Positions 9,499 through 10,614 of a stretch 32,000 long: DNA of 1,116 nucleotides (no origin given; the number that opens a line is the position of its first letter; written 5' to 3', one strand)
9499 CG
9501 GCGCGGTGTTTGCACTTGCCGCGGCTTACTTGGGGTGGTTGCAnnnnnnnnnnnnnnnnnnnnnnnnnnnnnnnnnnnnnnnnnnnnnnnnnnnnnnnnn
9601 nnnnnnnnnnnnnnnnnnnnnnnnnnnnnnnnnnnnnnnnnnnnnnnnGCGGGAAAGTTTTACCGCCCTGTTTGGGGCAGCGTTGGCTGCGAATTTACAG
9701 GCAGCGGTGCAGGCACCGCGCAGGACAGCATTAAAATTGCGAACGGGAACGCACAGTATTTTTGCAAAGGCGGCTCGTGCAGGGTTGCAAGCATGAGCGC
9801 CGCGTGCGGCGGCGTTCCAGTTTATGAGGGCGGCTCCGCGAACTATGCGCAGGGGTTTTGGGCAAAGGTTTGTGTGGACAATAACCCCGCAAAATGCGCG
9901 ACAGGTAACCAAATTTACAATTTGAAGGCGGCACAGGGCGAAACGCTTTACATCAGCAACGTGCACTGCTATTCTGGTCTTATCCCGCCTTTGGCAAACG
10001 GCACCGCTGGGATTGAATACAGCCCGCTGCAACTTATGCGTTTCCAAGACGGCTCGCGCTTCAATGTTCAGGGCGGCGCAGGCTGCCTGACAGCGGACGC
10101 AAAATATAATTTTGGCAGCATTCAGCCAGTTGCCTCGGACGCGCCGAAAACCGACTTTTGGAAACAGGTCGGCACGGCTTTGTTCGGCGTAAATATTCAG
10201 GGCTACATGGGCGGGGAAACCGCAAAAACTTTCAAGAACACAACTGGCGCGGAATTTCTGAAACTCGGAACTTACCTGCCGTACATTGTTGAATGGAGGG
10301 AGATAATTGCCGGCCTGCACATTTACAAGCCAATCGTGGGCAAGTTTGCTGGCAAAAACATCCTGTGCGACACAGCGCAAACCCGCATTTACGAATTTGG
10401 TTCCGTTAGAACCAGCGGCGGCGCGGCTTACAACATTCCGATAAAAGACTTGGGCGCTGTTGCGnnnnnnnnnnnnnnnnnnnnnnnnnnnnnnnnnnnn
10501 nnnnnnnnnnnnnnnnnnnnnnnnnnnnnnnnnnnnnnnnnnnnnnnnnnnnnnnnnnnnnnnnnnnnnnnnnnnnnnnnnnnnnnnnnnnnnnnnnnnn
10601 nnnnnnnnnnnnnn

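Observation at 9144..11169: Two 2-TM mini-proteins followed by a 541-aa Cys-rich type-I membrane protein: candidate envelope matrix plus spike/fusion module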

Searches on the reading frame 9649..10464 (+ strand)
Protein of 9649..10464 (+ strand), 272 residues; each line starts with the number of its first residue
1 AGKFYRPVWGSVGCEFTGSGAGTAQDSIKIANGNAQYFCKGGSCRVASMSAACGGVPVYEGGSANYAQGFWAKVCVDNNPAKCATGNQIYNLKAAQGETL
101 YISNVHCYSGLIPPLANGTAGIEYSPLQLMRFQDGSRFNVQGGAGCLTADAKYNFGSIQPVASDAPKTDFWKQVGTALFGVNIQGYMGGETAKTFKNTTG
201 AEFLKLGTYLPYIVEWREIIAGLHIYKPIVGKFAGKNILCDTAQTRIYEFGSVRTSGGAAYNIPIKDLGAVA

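Call 113: predict_structure(alignment_id=A6)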
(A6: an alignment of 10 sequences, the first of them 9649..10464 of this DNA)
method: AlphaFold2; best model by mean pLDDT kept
length: 272 residues; sequences in the alignment: 10
mean_pLDDT: 79.5   pTM: 0.67
mean pLDDT of the five models: 79.5, 78.9, 78.9, 78.4, 74.5
residues with pLDDT >= 90: 46; 70-90: 170; 50-70: 50; < 50: 6
segments of 3 or more residues with pLDDT < 50: 62-66
pLDDT, mean of each block of 10 residues (from residue 1): 81 77 82 88 88 58 54 86 80 88 75 71 90 74 80 81 90 72 70 79 87 85 65 81 86 93 89 66
secondary structure, 60 per line:
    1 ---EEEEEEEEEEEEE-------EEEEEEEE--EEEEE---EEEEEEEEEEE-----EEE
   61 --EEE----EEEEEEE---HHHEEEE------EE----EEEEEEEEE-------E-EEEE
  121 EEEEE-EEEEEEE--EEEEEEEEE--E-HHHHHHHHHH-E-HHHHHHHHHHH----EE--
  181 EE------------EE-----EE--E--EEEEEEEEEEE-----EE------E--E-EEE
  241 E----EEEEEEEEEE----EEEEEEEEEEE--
elements in order: E4-16 E24-31 E34-38 E42-52 E58-60 E63-65 E70-76 E83-86 E99-107 E117-125 E127-133 E136-144 H149-158 H162-172 E209-219 E238-241 E246-255 E260-270

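Call 117: fold_search(model_id=the predicted structure, library=pdb)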
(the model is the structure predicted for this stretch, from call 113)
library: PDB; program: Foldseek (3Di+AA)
matches with E <= 10: 665; with E <= 0.001: 0
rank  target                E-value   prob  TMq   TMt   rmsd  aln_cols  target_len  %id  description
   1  3vac_A                1.8e-01  0.07  0.10  0.08  17.7       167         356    6  Crystal Structure of the CFA/I Enterotoxigenic E. coli adhesin CfaE mutant G168D (released 2013-02-20)
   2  1mkf_A                1.8e-01  0.03  0.12  0.10  21.5       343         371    9  VIRAL CHEMOKINE BINDING PROTEIN M3 FROM MURINE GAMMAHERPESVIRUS 68 (released 2002-11-13)
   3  1nc7_D                2.4e-01  0.08  0.12  0.22  19.6       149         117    5  Crystal Structure of Thermotoga maritima 1070 (released 2003-07-01)
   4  1ddl_A                2.6e-01  0.08  0.14  0.18  15.1       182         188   12  DESMODIUM YELLOW MOTTLE TYMOVIRUS (released 2000-10-30)
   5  2yn3_A                2.6e-01  0.03  0.11  0.11  19.8       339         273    8  Structural insight into the giant calcium-binding adhesin SiiE: implications for the adhesion of Salmonella enterica t (released 2013-04-03)
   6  7dou_4                2.7e-01  0.21  0.19  0.32   9.2       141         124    8  Trimeric cement protein structure of Helicobacter pylori bacteriophage KHP40 (released 2021-10-27)
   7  2i45_C                3.0e-01  0.57  0.21  0.45   6.5       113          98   14  Crystal structure of protein NMB1881 from Neisseria meningitidis (released 2006-09-19)
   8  3u37_H                3.0e-01  0.25  0.20  0.16  15.8       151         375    7  An Acetyl Xylan Esterase (Est2A) from the Rumen Bacterium Butyrivibrio proteoclasticus. (released 2013-02-13)
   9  2xpj_A                3.0e-01  0.23  0.18  0.24   7.7       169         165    8  Crystal structure of Physalis Mottle Virus with intact ordered RNA (released 2010-09-15)
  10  9wcb_F                3.2e-01  0.10  0.15  0.21  14.9       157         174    8  Open state of A8 gpJ 713 central tail fiber with OmpC G17 from E. coli EDL933 (released 2026-01-28)
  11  6cv0_A                3.3e-01  0.03  0.10  0.04  19.0       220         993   14  Cryo-electron microscopy structure of infectious bronchitis coronavirus spike protein (released 2018-04-18)
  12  3t30_C                3.9e-01  0.38  0.20  0.42   5.3       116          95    9  Human nucleoplasmin (Npm2): a histone chaperone in oocytes and early embryos (released 2011-09-21)
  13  6hfz_C                3.9e-01  0.23  0.18  0.14  12.3       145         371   12  Crystal structure of a two-domain esterase (CEX) active on acetylated mannans (released 2019-09-11)
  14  6hh9_C                3.9e-01  0.21  0.18  0.14  12.1       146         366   12  Crystal structure of a two-domain esterase (CEX) active on acetylated mannans co-crystallized with mannopentaose (released 2019-09-11)
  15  4dev_D                3.9e-01  0.16  0.18  0.14  15.0       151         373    7  An Acetyl Xylan Esterase (Est2A) from the Rumen Bacterium Butyrivibrio proteoclasticus. (released 2013-02-13)
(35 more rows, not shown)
